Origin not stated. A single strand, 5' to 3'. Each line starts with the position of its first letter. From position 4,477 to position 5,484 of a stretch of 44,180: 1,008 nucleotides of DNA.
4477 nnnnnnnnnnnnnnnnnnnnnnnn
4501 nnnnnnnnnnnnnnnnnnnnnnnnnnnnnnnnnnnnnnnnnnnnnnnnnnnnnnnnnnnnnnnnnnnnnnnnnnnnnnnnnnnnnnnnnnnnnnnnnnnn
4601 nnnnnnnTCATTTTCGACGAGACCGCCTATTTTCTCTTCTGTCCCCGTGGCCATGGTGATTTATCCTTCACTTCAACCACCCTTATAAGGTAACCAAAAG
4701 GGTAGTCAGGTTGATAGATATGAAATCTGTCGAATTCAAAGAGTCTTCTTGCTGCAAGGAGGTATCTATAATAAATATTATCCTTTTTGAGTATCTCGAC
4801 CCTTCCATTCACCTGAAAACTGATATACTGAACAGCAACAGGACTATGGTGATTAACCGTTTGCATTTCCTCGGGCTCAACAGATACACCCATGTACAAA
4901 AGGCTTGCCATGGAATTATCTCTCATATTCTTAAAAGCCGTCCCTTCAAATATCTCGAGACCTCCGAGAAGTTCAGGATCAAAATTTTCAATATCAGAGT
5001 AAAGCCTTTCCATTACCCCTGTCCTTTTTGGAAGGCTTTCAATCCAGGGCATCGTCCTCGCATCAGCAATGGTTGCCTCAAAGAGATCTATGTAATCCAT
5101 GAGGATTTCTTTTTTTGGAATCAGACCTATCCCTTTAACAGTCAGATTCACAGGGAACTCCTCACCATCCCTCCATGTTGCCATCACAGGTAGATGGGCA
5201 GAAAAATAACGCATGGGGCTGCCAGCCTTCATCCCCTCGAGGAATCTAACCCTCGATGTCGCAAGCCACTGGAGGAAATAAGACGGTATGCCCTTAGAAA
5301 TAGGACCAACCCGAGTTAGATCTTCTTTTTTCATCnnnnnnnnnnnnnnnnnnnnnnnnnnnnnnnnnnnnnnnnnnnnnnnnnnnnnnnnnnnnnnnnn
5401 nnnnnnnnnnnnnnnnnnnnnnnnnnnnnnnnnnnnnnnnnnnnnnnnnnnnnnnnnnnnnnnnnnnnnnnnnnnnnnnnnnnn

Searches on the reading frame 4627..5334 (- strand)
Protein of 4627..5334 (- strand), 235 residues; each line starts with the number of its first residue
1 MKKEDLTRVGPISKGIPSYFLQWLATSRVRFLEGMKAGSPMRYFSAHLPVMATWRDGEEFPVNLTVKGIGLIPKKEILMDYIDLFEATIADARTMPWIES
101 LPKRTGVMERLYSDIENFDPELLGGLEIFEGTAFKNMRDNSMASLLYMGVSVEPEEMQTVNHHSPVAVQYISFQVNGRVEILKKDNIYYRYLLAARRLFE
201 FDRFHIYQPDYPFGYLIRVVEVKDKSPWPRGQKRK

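Call 37: search_protein_families(library=ncbifam, proteins=[window:4627-5334:-], max_evalue=0.001)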
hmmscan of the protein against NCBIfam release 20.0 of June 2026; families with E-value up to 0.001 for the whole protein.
window:4627-5334:- (235 aa): 0 families

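Call 86: find_homologous_proteins(query=window:4627-5334:-, max_evalue=0.00001)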
Query window:4627-5334:- (235 aa): 336 proteins with E <= 0.00001 among 468 candidates; the best 120 are listed.
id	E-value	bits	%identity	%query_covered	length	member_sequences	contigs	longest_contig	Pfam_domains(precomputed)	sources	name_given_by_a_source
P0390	4.6e-138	476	91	100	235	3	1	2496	-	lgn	-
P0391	1.1e-132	459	86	100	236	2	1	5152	-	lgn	-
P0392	1.6e-125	435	82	99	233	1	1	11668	-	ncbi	ncbi:MAG: hypothetical protein ACK4TF_05880 [Thermodesulfovibrionales bacterium]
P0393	5.5e-124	430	78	100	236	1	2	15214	-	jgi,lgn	jgi:hypothetical protein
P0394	8.8e-123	426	79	100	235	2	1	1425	-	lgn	-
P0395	2.4e-121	422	81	94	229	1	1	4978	-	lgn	-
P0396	4.0e-120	418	76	100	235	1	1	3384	-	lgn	-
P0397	2.4e-119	415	80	94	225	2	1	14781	-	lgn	-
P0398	3.1e-119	415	78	100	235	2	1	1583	-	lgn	-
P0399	3.2e-119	415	82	94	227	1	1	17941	-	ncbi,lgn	-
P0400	3.3e-119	415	77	98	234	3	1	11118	-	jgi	jgi:hypothetical protein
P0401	3.7e-119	414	76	98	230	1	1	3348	-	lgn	-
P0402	4.4e-119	414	78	100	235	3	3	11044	-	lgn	-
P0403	3.5e-118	411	77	100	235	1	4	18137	-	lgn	-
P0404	1.5e-117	409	77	100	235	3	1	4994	-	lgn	-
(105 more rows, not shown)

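Call 98: predict_structure(alignment_id=A3)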
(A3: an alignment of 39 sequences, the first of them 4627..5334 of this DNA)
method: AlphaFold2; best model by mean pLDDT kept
length: 235 residues; sequences in the alignment: 39
mean_pLDDT: 80.5   pTM: 0.80
mean pLDDT of the five models: 80.5, 80.3, 79.6, 78.9, 78.3
residues with pLDDT >= 90: 100; 70-90: 69; 50-70: 51; < 50: 15
segments of 3 or more residues with pLDDT < 50: 1-8, 45-48
pLDDT, mean of each block of 10 residues (from residue 1): 45 82 91 85 50 64 67 97 97 92 95 97 87 84 86 64 68 91 95 90 62 92 83 53
secondary structure, 60 per line:
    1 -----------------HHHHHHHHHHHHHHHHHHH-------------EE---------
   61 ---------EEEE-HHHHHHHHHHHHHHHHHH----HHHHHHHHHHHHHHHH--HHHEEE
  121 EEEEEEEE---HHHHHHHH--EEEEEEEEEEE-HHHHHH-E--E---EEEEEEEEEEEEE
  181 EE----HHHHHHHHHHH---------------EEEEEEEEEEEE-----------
elements in order: H18-36 E70-73 H75-92 H97-112 E118-128 H132-139 E142-152 H154-159 E168-182 H187-197 E213-224

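Call 100: fold_search(model_id=the predicted structure, library=pdb)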
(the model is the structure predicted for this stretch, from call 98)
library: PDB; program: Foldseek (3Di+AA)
matches with E <= 10: 254; with E <= 0.001: 0
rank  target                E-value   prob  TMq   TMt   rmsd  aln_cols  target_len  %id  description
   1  9kea_C                2.1e-03  1.00  0.28  0.31   7.1       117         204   16  Crystal structure of LnzB (Streptomyces spp. ) (released 2025-11-12)
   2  9vyc_B                2.6e-03  1.00  0.30  0.35   6.7       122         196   12  The crystal structure of PaiB from Bacillus stearothermophilus bound to HEM (released 2026-04-01)
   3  9kea_D                3.5e-03  1.00  0.30  0.34   7.8       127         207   16  Crystal structure of LnzB (Streptomyces spp. ) (released 2025-11-12)
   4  2ol5_B                3.7e-03  0.99  0.27  0.33   6.9       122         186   13  Crystal Structure of a protease synthase and sporulation negative regulatory protein PAI 2 from Bacillus stearothermop (released 2007-02-20)
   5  9vyc_A                4.0e-03  1.00  0.29  0.34   6.5       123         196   13  The crystal structure of PaiB from Bacillus stearothermophilus bound to HEM (released 2026-04-01)
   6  9kea_B                4.2e-03  0.99  0.27  0.30   6.4       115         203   17  Crystal structure of LnzB (Streptomyces spp. ) (released 2025-11-12)
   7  9kea_A                6.0e-03  1.00  0.28  0.31   7.0       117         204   16  Crystal structure of LnzB (Streptomyces spp. ) (released 2025-11-12)
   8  2ol5_A                6.4e-03  0.98  0.27  0.33   6.7       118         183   13  Crystal Structure of a protease synthase and sporulation negative regulatory protein PAI 2 from Bacillus stearothermop (released 2007-02-20)
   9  4zky_A                6.8e-03  1.00  0.29  0.45   4.8       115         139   12  Structure of F420 binding protein, MSMEG_6526, from Mycobacterium smegmatis (released 2015-10-28)
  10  2fur_B                6.8e-03  0.98  0.28  0.34   7.5       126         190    9  CRYSTAL STRUCTURE OF A PUTATIVE FMN-BINDING PROTEIN (TA1372) FROM THERMOPLASMA ACIDOPHILUM AT 1.80 A RESOLUTION (released 2006-02-28)
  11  2fur_A                8.1e-03  0.97  0.28  0.33   7.8       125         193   10  CRYSTAL STRUCTURE OF A PUTATIVE FMN-BINDING PROTEIN (TA1372) FROM THERMOPLASMA ACIDOPHILUM AT 1.80 A RESOLUTION (released 2006-02-28)
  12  5esc_A                9.7e-03  1.00  0.30  0.56   4.0       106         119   14  Crystal structure of Group A Streptococcus HupZ (released 2016-05-25)
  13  2fg9                  1.2e-02  0.99  0.30  0.41   5.1       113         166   14  CRYSTAL STRUCTURE OF A PUTATIVE 5-NITROIMIDAZOLE ANTIBIOTIC RESISTANCE PROTEIN (BT_3078) FROM BACTEROIDES THETAIOTAOMICR (released 2006-01-10)
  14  9oqs                  1.2e-02  0.98  0.26  0.30   6.5       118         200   14  N-hydroxylamine dehydratase (NohD) crystal structure with heme (released 2025-12-03)
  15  7kpz_A                2.1e-02  1.00  0.30  0.54   4.3       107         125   14  1.70 A resolution crystal structure of Group A Streptococcus HupZ-V5-His6 (released 2021-02-10)
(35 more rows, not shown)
